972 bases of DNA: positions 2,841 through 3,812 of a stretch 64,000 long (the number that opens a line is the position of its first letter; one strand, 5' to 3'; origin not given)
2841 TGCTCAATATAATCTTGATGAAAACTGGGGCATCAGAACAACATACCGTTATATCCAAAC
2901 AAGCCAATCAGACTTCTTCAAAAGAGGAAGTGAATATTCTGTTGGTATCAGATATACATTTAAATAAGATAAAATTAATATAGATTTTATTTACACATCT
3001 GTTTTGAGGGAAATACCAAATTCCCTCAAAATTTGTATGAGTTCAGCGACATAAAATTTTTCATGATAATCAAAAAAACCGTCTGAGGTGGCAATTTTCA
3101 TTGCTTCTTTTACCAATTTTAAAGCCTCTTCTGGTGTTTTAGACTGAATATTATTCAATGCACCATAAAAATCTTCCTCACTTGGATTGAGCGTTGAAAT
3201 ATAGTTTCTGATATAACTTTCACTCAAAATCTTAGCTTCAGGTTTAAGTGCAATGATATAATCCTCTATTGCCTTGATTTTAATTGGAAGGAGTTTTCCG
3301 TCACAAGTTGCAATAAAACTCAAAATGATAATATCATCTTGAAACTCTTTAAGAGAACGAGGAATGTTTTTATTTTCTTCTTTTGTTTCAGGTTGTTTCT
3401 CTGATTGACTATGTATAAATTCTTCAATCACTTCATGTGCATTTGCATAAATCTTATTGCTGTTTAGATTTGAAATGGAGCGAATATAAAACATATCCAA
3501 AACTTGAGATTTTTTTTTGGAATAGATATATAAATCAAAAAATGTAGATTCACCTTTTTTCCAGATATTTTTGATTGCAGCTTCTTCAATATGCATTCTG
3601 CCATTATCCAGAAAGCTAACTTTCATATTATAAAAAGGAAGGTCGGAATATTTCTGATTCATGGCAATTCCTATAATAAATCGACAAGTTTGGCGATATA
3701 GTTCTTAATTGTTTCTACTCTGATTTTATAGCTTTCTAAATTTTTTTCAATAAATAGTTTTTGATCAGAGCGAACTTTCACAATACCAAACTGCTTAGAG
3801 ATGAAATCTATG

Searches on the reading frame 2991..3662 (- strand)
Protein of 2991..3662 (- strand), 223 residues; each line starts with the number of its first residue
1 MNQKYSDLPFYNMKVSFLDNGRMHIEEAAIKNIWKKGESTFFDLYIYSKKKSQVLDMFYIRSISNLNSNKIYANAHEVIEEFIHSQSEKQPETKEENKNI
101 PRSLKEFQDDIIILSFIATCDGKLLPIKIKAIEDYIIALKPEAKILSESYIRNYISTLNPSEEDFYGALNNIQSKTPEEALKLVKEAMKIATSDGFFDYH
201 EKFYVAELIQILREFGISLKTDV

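Call 67: search_protein_families(library=pfam, proteins=[window:2991-3662:-], max_evalue=0.001)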
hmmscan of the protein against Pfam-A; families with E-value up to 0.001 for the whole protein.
window:2991-3662:- (223 aa): 1 family
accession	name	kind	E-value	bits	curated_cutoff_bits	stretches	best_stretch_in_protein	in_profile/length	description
PF05099.18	TerB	-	6.5e-06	26.9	24.4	1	117-212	11-106/118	Tellurite resistance protein TerB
